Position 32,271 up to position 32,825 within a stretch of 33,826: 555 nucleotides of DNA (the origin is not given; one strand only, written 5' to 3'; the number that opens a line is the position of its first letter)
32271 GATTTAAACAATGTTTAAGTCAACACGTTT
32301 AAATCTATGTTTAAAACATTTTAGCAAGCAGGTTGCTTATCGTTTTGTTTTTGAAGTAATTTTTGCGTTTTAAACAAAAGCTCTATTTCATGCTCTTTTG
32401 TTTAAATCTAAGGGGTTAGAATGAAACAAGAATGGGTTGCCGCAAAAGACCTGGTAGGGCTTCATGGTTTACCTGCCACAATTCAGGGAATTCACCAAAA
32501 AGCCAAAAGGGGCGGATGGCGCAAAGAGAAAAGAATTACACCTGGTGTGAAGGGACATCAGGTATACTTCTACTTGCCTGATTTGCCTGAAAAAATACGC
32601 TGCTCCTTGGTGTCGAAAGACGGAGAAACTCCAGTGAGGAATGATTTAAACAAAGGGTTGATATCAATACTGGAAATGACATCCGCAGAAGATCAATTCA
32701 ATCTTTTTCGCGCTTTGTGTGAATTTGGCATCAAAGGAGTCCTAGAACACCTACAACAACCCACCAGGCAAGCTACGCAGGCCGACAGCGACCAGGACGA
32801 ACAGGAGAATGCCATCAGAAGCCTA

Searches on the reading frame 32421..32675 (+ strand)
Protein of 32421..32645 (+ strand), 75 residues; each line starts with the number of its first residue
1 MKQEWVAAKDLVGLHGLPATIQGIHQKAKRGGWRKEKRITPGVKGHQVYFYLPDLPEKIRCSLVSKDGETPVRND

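Call 49: search_solved_structures(query=A2, max_evalue=1, show_alignments=2)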
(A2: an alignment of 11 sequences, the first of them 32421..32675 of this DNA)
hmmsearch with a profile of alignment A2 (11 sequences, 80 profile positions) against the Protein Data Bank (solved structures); distinct sequences matched with E-value up to 1: 2.
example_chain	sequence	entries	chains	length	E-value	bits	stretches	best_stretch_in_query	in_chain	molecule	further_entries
1tns_A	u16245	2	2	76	1e-26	95.6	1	1-75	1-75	MU-TRANSPOSASE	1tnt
1g4d_A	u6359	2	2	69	1.7e-25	91.7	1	2-67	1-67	REPRESSOR PROTEIN C | PROTEIN (MU BACTERIOPHAGE C REPRESSOR PROTEIN)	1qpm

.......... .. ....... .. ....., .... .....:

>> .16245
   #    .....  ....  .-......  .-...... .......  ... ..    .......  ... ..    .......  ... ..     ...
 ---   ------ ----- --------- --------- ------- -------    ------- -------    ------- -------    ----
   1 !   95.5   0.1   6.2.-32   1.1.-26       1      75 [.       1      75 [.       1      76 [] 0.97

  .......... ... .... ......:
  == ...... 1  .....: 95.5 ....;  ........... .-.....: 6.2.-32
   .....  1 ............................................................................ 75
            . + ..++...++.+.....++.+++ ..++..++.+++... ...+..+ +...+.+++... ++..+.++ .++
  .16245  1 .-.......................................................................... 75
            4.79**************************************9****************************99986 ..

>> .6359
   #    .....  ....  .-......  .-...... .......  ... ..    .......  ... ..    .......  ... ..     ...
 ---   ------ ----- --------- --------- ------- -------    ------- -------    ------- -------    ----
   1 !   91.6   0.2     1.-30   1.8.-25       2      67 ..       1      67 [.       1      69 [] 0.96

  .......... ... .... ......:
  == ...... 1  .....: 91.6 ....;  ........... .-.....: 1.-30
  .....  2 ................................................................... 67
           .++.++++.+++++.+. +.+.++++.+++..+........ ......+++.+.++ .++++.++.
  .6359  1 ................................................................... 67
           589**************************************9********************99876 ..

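Call 74: find_homologous_proteins(query=window:32421-32630:+, max_evalue=0.001)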
Query window:32421-32630:+: no candidate shares three 5-residue words with the query. No homologue found.

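Call 78: search_protein_representatives(protein=window:32421-32645:+)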
Query: 75 residues. Proteins with E-value up to 0.001 (for the whole library): 122; up to 1e-10: 10; up to 1e-30: 0. The best 122 are listed.
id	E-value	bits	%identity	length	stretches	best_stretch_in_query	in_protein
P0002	1.9e-27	110.8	68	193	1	1-73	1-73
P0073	6.3e-22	93.2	60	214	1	1-68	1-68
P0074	9.4e-18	79.9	43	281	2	1-60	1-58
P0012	1.3e-17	79.5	61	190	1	1-64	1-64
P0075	3.4e-14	68.6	38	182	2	3-63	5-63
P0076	1.8e-13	66.3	40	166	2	3-63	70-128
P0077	4.1e-13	65.1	43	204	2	4-65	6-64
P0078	7.9e-12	61.1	46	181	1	1-68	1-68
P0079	2.4e-11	59.5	43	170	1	3-73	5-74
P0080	4.1e-11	58.8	52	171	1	1-61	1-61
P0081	1.1e-10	57.5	33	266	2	3-61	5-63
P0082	1.2e-09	54.1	36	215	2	3-60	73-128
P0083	1.5e-09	53.8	52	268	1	3-64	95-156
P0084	1.8e-09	53.5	44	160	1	1-61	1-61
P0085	2.1e-09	53.3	43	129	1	1-67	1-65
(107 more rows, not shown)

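Call 80: find_encoding_contigs(protein=P0073, flank=3000, max_places=2)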
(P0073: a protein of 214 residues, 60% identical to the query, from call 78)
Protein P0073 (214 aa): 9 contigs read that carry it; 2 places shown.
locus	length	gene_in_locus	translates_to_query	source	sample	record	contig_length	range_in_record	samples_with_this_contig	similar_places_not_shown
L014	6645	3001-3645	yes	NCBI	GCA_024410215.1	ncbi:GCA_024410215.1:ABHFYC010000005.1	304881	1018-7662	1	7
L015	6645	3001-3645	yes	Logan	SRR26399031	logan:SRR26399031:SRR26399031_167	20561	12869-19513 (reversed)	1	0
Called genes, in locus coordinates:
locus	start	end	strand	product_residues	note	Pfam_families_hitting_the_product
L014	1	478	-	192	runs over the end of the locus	-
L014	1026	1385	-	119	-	-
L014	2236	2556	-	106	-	-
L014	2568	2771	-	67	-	PF13693:HTH_35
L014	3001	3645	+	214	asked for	PF02316:HTH_Tnp_Mu_1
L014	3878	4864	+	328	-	PF24624:Int_N, PF00589:Phage_integrase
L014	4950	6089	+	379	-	PF00145:DNA_methylase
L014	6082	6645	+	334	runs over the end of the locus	PF16280:DUF4928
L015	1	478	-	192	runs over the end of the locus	-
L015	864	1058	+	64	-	-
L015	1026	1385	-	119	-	-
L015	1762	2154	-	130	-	-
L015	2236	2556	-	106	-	-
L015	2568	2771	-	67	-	PF13693:HTH_35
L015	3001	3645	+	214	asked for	PF02316:HTH_Tnp_Mu_1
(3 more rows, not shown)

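Call 81: find_encoding_contigs(protein=P0078, flank=3000, max_places=2)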
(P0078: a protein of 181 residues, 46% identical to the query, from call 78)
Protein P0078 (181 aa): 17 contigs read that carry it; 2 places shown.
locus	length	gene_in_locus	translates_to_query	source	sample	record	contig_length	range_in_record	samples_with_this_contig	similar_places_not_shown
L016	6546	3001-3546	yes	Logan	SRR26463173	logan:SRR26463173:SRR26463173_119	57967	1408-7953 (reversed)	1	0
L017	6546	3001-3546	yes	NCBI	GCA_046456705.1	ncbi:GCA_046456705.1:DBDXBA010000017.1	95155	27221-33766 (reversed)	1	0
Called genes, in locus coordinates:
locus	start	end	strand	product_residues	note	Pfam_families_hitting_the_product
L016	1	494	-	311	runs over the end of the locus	PF05621:TniB (faint), PF13401:AAA_22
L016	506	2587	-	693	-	PF02316:HTH_Tnp_Mu_1 (weak), PF00665:rve, PF09299:Mu-transpos_C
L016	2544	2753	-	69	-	PF13693:HTH_35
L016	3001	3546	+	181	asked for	PF02316:HTH_Tnp_Mu_1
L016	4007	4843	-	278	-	PF02311:AraC_binding, PF07883:Cupin_2 (faint), PF00165:HTH_AraC, PF12833:HTH_18, PF00165:HTH_AraC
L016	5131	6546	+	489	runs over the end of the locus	PF00370:FGGY_N, PF02782:FGGY_C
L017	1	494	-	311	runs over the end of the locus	PF05621:TniB (faint), PF13401:AAA_22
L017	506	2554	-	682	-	PF02316:HTH_Tnp_Mu_1 (weak), PF00665:rve, PF09299:Mu-transpos_C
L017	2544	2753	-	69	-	PF13693:HTH_35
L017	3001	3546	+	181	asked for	PF02316:HTH_Tnp_Mu_1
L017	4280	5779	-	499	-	PF00669:Flagellin_N, PF08884:Flagellin_D3, PF21504:FLIC_barrel, PF00700:Flagellin_C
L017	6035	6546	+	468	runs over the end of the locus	PF02465:FliD_N, PF07195:FliD_C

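Call 86: search_protein_families(library=pfam, proteins=[L014:2236-2556:-, L014:1026-1385:-, L014:3878-4864:+, L014:3001-3645:+, L014:2568-2771:-], max_evalue=0.01)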
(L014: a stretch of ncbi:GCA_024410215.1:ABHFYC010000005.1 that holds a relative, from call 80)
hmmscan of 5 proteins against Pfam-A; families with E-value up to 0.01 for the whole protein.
L014:2236-2556:- (106 aa): 0 families

L014:1026-1385:- (119 aa): 1 family
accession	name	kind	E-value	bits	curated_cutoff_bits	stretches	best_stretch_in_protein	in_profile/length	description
PF04049.19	ANAPC8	-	0.0077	16.2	23.8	1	60-114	45-100/267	Anaphase promoting complex subunit 8 / Cdc23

L014:3878-4864:+ (328 aa): 2 families
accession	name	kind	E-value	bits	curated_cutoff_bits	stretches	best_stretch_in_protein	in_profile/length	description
PF24624.1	Int_N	-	9.6e-30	103.7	27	1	57-156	1-100/100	Phage integrase, N-terminal domain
PF00589.27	Phage_integrase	-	5.1e-20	72.4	27.1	1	164-308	2-169/172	Phage integrase family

L014:3001-3645:+ (214 aa): 1 family
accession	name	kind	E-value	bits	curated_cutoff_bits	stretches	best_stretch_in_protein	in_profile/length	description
PF02316.22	HTH_Tnp_Mu_1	-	6.8e-09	36.6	23.3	1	11-72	3-63/134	Mu DNA-binding domain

L014:2568-2771:- (67 aa): 3 families
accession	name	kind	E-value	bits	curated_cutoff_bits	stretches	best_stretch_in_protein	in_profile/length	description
PF13693.12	HTH_35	-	5e-25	87.7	25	1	5-67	1-63/75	Winged helix-turn-helix DNA-binding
PF01381.28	HTH_3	-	0.00013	22.4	23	1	11-62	1-55/55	Helix-turn-helix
PF13443.12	HTH_26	-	0.0072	17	22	0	12-61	3-56/63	Cro/C1-type HTH DNA-binding domain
